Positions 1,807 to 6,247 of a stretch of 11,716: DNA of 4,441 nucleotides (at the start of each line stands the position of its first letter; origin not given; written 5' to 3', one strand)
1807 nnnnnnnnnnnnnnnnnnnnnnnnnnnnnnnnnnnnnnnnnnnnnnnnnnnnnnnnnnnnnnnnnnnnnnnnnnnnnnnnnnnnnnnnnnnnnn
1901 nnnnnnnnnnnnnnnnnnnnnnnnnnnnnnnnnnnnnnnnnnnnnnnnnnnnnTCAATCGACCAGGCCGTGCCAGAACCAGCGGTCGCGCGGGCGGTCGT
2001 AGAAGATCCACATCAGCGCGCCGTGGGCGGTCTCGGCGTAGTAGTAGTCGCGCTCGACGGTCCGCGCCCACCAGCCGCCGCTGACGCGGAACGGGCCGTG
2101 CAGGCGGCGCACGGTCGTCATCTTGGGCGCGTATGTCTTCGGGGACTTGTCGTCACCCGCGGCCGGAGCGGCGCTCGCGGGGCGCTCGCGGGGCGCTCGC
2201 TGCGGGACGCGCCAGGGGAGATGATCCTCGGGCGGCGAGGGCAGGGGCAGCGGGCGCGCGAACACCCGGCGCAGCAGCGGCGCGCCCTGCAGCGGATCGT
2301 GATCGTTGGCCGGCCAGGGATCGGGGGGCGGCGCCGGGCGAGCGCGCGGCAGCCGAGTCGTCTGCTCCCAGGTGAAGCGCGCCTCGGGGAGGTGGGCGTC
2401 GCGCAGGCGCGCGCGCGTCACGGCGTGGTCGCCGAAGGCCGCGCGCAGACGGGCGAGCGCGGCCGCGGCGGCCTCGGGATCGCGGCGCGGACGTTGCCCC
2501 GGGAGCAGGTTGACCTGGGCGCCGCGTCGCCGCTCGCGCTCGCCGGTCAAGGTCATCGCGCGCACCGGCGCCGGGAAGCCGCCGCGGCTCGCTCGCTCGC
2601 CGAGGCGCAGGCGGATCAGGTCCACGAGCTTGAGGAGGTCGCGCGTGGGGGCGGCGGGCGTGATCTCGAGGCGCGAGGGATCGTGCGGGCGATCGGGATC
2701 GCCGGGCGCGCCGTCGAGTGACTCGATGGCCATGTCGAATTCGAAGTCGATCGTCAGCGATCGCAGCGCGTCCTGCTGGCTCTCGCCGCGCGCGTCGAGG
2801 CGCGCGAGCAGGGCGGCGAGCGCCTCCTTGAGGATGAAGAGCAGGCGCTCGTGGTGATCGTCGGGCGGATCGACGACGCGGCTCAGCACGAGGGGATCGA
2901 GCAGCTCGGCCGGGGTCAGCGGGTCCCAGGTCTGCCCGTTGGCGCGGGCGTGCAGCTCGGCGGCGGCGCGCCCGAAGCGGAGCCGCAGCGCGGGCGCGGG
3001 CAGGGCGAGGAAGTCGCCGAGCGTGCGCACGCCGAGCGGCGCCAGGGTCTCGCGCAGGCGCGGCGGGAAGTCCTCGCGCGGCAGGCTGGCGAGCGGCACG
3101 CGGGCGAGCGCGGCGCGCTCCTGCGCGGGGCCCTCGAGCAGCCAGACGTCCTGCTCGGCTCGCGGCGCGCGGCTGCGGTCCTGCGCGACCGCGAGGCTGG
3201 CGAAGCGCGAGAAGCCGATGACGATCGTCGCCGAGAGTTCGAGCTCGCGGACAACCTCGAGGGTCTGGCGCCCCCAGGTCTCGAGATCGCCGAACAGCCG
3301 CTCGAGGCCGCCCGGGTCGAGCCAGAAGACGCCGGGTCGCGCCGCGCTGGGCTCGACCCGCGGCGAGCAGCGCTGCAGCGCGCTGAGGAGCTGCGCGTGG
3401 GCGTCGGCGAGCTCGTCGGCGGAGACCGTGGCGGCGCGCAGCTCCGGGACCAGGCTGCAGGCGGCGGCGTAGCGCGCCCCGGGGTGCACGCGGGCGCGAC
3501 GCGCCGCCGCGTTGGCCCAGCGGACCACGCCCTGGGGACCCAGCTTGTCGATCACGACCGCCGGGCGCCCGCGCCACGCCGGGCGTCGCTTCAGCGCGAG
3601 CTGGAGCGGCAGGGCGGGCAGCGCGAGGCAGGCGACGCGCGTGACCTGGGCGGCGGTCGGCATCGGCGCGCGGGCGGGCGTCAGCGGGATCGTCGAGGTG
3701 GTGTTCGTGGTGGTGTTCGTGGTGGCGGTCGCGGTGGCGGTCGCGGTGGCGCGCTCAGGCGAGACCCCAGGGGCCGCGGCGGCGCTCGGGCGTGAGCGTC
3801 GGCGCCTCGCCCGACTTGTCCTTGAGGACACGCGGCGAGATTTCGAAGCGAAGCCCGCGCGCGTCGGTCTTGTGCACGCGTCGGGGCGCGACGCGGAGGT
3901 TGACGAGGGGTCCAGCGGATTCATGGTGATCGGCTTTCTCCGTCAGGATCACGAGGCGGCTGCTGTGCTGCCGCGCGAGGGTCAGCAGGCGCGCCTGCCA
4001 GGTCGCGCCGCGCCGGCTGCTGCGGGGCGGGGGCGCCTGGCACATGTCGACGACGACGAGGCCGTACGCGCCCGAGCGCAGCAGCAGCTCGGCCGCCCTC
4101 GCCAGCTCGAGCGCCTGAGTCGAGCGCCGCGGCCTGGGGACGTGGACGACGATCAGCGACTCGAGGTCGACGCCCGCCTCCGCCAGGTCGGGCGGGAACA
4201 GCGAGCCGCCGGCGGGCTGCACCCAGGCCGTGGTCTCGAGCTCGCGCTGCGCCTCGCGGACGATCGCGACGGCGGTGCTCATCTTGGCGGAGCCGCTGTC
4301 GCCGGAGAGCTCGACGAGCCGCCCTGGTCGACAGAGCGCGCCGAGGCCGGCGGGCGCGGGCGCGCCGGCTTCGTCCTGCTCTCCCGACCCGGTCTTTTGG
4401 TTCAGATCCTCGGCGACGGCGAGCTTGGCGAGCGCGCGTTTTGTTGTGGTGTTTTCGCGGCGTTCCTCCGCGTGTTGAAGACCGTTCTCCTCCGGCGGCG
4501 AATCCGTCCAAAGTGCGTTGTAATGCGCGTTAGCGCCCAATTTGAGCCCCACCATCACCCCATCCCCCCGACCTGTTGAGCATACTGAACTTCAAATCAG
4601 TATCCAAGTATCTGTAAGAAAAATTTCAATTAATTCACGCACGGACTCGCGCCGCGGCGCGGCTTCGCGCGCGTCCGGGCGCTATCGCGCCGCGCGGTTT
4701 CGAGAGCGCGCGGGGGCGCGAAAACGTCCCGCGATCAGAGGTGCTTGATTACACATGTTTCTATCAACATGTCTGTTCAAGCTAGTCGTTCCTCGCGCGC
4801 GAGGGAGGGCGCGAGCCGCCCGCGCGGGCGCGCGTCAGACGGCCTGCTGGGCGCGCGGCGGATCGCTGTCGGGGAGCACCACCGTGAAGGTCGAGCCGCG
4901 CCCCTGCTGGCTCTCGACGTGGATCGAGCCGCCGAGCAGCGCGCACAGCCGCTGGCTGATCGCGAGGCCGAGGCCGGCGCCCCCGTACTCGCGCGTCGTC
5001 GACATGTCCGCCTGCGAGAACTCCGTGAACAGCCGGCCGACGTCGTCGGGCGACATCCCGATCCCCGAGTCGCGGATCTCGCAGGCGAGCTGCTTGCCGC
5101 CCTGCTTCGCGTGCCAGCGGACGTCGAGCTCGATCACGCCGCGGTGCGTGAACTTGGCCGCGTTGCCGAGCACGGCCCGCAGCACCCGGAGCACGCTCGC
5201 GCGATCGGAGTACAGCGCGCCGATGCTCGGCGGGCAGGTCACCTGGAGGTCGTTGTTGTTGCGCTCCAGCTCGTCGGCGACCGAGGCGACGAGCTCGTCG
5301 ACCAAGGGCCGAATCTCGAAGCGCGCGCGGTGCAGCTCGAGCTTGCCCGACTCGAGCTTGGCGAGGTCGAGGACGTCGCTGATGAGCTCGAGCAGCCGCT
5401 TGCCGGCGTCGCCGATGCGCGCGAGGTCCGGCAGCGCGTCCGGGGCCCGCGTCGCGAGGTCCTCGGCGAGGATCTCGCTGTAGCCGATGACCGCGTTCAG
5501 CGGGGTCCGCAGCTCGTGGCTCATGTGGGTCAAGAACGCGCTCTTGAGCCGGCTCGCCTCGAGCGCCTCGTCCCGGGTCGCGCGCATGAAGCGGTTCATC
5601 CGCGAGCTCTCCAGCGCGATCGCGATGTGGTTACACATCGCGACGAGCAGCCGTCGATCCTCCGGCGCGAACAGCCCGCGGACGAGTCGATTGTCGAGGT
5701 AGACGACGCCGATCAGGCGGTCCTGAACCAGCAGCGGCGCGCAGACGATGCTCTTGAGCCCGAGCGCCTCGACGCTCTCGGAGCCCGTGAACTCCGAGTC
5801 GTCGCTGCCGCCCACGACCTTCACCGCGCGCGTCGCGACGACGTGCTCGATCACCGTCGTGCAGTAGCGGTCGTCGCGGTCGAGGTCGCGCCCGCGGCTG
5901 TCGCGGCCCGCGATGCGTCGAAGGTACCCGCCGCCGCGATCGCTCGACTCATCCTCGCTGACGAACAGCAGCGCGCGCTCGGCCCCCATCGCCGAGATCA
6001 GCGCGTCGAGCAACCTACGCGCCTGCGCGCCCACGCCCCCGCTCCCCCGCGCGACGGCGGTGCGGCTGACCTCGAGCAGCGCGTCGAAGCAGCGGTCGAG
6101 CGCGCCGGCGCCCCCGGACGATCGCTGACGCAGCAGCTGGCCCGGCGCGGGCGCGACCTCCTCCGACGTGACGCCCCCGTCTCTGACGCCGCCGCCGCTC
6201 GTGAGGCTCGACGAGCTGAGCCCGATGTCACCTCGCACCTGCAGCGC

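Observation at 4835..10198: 1787-aa single-polypeptide signalling hub: Ser/Thr kinase + STAND NTPase + helical arm + GAF + histidine kinase, with no receiver partner nearby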

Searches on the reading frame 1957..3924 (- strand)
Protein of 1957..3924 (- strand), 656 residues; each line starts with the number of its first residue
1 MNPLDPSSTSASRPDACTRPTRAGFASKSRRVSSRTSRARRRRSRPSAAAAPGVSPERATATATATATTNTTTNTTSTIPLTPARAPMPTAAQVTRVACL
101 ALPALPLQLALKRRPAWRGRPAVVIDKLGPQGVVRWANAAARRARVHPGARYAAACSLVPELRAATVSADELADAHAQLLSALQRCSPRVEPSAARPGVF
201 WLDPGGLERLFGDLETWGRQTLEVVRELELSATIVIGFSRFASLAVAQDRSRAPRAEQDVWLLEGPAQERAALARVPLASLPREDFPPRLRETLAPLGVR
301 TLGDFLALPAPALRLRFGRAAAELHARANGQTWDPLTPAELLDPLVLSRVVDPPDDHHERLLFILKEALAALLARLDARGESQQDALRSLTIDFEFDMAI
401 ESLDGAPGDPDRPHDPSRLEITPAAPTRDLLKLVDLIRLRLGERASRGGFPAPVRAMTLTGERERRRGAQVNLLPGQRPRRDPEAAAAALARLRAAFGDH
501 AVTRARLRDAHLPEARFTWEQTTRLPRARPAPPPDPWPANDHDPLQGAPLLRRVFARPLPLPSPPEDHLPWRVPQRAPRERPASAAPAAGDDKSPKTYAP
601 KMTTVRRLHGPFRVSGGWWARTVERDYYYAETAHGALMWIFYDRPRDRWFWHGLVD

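Call 10: search_protein_families(library=pfam, proteins=[window:1957-3924:-], max_evalue=0.01)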
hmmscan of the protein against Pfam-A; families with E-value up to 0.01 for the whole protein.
window:1957-3924:- (656 aa): 1 family
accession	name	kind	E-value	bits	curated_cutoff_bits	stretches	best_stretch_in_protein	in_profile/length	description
PF00817.25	IMS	-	1.7e-10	41.4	23.2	1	108-243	9-143/148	impB/mucB/samB family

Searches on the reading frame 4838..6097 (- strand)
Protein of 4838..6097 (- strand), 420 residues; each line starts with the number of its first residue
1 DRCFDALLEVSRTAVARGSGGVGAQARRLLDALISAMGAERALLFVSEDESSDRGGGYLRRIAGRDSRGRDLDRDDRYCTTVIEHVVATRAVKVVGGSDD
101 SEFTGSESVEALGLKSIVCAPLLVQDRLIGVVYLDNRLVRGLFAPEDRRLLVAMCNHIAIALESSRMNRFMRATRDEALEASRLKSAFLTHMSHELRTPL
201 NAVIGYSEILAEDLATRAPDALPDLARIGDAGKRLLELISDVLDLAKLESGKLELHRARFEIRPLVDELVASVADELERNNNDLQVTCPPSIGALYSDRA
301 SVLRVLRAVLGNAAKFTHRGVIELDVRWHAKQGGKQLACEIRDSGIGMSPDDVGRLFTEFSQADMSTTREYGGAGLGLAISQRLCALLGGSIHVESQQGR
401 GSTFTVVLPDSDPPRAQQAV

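Call 92: predict_structure(alignment_id=A4)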
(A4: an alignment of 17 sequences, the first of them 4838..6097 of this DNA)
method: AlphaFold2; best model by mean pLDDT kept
length: 420 residues; sequences in the alignment: 17
mean_pLDDT: 83.2   pTM: 0.54
mean pLDDT of the five models: 83.2, 82.2, 82.0, 81.0, 79.7
residues with pLDDT >= 90: 185; 70-90: 180; 50-70: 34; < 50: 21
segments of 3 or more residues with pLDDT < 50: 362-373, 415-420
pLDDT, mean of each block of 10 residues (from residue 1): 81 72 89 92 86 62 93 81 91 75 59 87 90 91 84 91 82 74 74 79 87 85 84 81 80 87 97 93 96 94 95 93 96 87 93 79 38 67 92 94 95 50
secondary structure, 60 per line:
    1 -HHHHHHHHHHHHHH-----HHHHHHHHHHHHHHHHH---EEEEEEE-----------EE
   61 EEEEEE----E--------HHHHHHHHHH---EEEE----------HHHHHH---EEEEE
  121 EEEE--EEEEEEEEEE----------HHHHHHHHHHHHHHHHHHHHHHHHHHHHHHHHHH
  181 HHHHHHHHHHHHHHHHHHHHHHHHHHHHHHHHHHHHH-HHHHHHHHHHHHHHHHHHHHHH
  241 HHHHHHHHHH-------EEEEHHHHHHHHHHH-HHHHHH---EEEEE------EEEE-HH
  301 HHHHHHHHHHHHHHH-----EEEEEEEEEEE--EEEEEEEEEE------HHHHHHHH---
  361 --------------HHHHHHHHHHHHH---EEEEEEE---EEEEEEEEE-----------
elements in order: H2-15 H21-37 E41-47 E59-66 H80-89 E93-96 H107-112 E116-124 E127-136 H147-217 H219-250 E258-261 H262-272 H274-279 E283-287 E294-297 H299-315 E321-331 E334-343 H350-357 H375-387 E391-397 E401-409
